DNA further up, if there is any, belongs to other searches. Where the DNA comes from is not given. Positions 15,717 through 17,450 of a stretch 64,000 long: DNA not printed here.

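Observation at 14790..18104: RadC, a small membrane protein and a soluble TraD/VirD4-like ATPase with a 330-aa disordered tail: a possible DNA-handling module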

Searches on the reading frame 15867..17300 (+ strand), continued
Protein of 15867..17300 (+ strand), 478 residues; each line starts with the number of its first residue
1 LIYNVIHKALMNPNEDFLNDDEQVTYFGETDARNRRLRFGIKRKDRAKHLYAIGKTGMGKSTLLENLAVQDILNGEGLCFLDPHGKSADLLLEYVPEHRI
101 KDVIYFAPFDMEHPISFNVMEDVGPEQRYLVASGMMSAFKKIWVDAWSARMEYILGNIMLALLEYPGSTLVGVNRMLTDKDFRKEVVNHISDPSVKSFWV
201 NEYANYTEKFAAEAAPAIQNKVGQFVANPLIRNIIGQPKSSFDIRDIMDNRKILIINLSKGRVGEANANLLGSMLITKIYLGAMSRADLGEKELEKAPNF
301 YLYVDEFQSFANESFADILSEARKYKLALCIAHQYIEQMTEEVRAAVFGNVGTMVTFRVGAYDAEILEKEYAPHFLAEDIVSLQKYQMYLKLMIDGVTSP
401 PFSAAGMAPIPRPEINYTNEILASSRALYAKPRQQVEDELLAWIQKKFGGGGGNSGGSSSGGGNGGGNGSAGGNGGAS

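Call 50: search_protein_families(library=pfam, proteins=[P0182, P0184, P0187, P0246, P0249], max_evalue=0.01)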
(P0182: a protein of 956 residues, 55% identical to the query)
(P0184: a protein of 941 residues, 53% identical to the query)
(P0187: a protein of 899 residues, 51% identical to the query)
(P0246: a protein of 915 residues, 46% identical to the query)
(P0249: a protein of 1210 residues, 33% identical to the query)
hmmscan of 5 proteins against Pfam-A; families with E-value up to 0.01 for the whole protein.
P0182 (956 aa): 4 families
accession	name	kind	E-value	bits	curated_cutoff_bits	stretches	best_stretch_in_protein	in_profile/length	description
PF10412.15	TrwB_AAD_bind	-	7.4e-11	42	20.5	1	447-759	12-310/387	Type IV secretion-system coupling protein DNA-binding domain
PF12696.13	TraG-D_C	-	3.5e-05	24.2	22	1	701-766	3-71/126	TraM recognition site of TraD and TraG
PF01935.23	DUF87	-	6e-05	23.7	23.2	1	451-666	24-206/220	Helicase HerA, central domain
PF02534.20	T4SS-DNA_transf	-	7.3e-05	22.2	20.1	0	440-527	42-118/468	Type IV secretory system Conjugative DNA transfer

P0184 (941 aa): 5 families
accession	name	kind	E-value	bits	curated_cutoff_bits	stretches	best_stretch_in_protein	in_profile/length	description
PF10412.15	TrwB_AAD_bind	-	1.7e-13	50.7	20.5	1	409-727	9-310/387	Type IV secretion-system coupling protein DNA-binding domain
PF02534.20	T4SS-DNA_transf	-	3.1e-05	23.5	20.1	1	404-709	31-346/468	Type IV secretory system Conjugative DNA transfer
PF12696.13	TraG-D_C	-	4.5e-05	23.8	22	1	670-728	4-67/126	TraM recognition site of TraD and TraG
PF01935.23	DUF87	-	5.3e-05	23.9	23.2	1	405-477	12-82/220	Helicase HerA, central domain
PF13401.12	AAA_22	-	0.0029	18.4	27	0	414-435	4-25/130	AAA domain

P0187 (899 aa): 6 families
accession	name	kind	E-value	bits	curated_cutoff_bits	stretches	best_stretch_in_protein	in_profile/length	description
PF10412.15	TrwB_AAD_bind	-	8e-12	45.2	20.5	1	483-798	12-313/387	Type IV secretion-system coupling protein DNA-binding domain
PF12696.13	TraG-D_C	-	1.3e-05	25.5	22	1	737-798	3-69/126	TraM recognition site of TraD and TraG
PF01935.23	DUF87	-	2.4e-05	25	23.2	1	486-553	23-84/220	Helicase HerA, central domain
PF13401.12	AAA_22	-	0.00023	21.9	27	0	484-510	3-29/130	AAA domain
PF02534.20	T4SS-DNA_transf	-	0.0016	17.8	20.1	0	475-559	41-114/468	Type IV secretory system Conjugative DNA transfer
PF13191.12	AAA_16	-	0.0079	17.1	32.6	0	472-506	10-44/167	AAA ATPase domain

P0246 (915 aa): 5 families
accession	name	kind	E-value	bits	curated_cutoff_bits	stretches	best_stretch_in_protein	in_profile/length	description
PF10412.15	TrwB_AAD_bind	-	9.6e-10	38.3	20.5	1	409-708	9-288/387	Type IV secretion-system coupling protein DNA-binding domain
PF01935.23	DUF87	-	1.5e-07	32.1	23.2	1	414-645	22-216/220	Helicase HerA, central domain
PF12696.13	TraG-D_C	-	0.0015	18.9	22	1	668-725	3-65/126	TraM recognition site of TraD and TraG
PF25199.1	nSTAND_NTPase5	-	0.0035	17.6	34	1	410-476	36-104/145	Novel STAND NTPase 5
PF13401.12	AAA_22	-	0.0052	17.5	27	0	414-439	4-29/130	AAA domain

P0249 (1210 aa): 34 families (the best 25 are shown)
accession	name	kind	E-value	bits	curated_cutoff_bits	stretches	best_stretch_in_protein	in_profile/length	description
PF10412.15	TrwB_AAD_bind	-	4.1e-20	72.5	20.5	3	620-696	227-304/387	Type IV secretion-system coupling protein DNA-binding domain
PF01935.23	DUF87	-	3.3e-14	53.9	23.2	2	377-422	17-62/220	Helicase HerA, central domain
PF12696.13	TraG-D_C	-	3.3e-12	46.9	22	2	643-702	3-66/126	TraM recognition site of TraD and TraG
PF02534.20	T4SS-DNA_transf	-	8e-10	38.6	20.1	1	583-683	247-345/468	Type IV secretory system Conjugative DNA transfer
PF01580.24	FtsK_SpoIIIE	-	1.9e-09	37.8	24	1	374-407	28-62/221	FtsK/SpoIIIE family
PF25199.1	nSTAND_NTPase5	-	4.9e-09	36.6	34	1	376-449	32-108/145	Novel STAND NTPase 5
PF13401.12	AAA_22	-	6.7e-09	36.6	27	0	383-408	4-29/130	AAA domain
PF13191.12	AAA_16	-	1.5e-07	32.5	32.6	0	820-861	24-63/167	AAA ATPase domain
PF13555.12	AAA_29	-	2.7e-06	27.5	27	0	822-837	24-39/61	P-loop containing region of AAA domain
PF20720.3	nSTAND3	-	4.8e-06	26.8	27.2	0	383-418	16-51/155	Novel STAND NTPase 3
PF00005.33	ABC_tran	-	1.1e-05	26.5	25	0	385-405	12-32/137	ABC transporter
PF05729.18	NACHT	-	5.5e-05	23.5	26.7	0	386-412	2-27/167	NACHT domain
PF24389.1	ORC-CDC6-like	-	8.4e-05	21.9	27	0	382-407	30-55/571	ORC-CDC6-like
PF03193.22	RsgA_GTPase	-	0.00027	21.2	30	0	821-843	107-129/174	RsgA GTPase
PF05872.18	HerA_C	-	0.00045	19.4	22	0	369-412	6-49/502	Helicase HerA-like C-terminal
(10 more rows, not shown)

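Call 51: find_encoding_contigs(protein=P0184, flank=10000, max_places=4)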
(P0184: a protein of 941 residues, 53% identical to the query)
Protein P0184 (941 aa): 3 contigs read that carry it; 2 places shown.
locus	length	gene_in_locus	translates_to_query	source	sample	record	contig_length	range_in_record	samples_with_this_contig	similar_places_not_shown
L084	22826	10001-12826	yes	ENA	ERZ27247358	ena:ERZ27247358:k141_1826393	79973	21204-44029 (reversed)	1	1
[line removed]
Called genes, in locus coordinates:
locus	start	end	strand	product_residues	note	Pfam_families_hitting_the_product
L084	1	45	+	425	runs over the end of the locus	PF01406:tRNA-synt_1e, PF01921:tRNA-synt_1f (faint), PF09334:tRNA-synt_1g (weak), PF09190:DALR_2 (weak)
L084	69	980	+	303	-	PF18306:LDcluster4, PF03641:Lysine_decarbox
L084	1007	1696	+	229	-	PF00849:PseudoU_synth_2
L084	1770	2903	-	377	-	-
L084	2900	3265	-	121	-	-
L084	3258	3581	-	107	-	-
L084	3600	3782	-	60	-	-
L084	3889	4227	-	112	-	-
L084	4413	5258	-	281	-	-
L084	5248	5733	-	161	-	-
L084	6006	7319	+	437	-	PF21760:SecD_1st, PF22599:SecDF_P1_head, PF02355:SecD_SecF_C, PF03176:MMPL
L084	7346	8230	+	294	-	PF07549:Sec_GG (weak), PF02355:SecD_SecF_C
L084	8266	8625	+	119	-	PF06947:DUF1290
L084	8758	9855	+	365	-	PF04545:Sigma70_r4, PF05066:HARE-HTH (weak)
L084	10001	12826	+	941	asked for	PF26449:DUF8128, PF10412:TrwB_AAD_bind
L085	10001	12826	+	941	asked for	PF26449:DUF8128, PF10412:TrwB_AAD_bind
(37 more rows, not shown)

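Call 60: find_encoding_contigs(protein=P0223, flank=8000, max_places=3)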
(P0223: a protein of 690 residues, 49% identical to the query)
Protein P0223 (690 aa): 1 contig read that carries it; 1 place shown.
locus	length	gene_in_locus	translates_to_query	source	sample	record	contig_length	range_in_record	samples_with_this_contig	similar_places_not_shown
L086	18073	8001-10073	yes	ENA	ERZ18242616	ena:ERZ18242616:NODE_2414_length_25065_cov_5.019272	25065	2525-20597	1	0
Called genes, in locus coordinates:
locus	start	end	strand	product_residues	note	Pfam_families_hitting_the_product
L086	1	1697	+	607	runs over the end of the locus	-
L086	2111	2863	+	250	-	PF00483:NTP_transferase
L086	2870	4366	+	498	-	-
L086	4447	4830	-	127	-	-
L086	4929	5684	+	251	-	PF08032:SpoU_sub_bind, PF00588:SpoU_methylase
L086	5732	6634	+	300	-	PF21088:MS_channel_1st, PF00924:MS_channel_2nd, PF21082:MS_channel_3rd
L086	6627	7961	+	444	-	-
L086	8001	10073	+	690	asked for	PF01935:DUF87 (weak), PF10412:TrwB_AAD_bind, PF12696:TraG-D_C (weak)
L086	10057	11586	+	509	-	PF00932:LTD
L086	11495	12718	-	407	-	PF18915:DUF5667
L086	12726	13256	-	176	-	PF04542:Sigma70_r2, PF04545:Sigma70_r4, PF08281:Sigma70_r4_2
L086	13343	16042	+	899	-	PF00690:Cation_ATPase_N, PF00122:E1-E2_ATPase, PF00702:Hydrolase, PF13246:Cation_ATPase, PF00689:Cation_ATPase_C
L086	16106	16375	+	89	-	-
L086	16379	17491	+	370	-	PF01926:MMR_HSR1, PF02421:FeoB_N (weak), PF06071:YchF-GTPase_C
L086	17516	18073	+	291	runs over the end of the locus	PF01116:F_bP_aldolase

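Call 61: find_encoding_contigs(protein=P0260, flank=8000, max_places=3)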
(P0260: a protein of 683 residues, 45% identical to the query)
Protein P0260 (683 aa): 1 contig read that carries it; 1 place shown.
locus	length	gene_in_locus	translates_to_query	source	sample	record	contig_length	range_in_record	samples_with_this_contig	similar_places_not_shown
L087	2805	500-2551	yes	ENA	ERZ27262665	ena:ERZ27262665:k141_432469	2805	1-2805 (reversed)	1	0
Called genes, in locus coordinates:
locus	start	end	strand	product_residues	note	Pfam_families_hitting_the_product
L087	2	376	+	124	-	?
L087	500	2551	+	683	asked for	-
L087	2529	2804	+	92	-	?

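Call 62: find_encoding_contigs(protein=P0207, flank=8000, max_places=3)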
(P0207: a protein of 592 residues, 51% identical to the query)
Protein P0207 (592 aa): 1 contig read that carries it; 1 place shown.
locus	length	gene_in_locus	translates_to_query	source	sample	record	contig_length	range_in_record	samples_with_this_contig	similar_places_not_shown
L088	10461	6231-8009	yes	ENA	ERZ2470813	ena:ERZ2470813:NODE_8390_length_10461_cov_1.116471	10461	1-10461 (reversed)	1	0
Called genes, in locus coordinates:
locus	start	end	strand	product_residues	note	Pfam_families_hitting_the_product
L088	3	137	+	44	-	?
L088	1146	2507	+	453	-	PF00437:T2SSE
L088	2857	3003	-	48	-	-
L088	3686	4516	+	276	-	-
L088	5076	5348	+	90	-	-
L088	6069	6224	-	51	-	-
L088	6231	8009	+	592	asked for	PF01935:DUF87, PF10412:TrwB_AAD_bind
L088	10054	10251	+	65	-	-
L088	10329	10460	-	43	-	?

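Call 63: find_encoding_contigs(protein=P0185, flank=8000, max_places=3)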
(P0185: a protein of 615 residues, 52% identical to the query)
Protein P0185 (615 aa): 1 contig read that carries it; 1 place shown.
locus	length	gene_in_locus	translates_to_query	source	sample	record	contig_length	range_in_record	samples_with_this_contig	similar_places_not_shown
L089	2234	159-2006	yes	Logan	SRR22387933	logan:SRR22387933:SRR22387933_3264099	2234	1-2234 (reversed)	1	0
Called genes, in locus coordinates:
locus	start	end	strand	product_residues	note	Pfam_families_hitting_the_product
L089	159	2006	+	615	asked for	-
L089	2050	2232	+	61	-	?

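Call 64: find_encoding_contigs(protein=P0241, flank=8000, max_places=3)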
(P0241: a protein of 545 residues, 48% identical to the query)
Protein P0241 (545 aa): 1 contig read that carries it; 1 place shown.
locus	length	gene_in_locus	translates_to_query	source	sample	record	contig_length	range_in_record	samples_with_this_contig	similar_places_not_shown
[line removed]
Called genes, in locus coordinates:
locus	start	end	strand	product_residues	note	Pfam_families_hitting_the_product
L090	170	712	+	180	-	PF00578:AhpC-TSA, PF08534:Redoxin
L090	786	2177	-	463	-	PF00875:DNA_photolyase, PF03441:FAD_binding_7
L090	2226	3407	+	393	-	PF13439:Glyco_transf_4, PF00534:Glycos_transf_1, PF13692:Glyco_trans_1_4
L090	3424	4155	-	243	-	PF01653:DNA_ligase_aden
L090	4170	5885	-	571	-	PF01807:Zn_ribbon_DnaG, PF08275:DNAG_N, PF01751:Toprim (weak), PF13155:Toprim_2, PF13662:Toprim_4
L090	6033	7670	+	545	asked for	PF02534:T4SS-DNA_transf (weak), PF01935:DUF87, PF10412:TrwB_AAD_bind, PF12696:TraG-D_C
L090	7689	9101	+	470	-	PF13175:AAA_15, PF13304:AAA_21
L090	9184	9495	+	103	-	-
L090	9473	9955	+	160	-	PF01878:EVE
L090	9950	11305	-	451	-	PF08245:Mur_ligase_M (weak)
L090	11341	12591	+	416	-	-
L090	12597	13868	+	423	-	-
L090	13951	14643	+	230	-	-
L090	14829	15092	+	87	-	-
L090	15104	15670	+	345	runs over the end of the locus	-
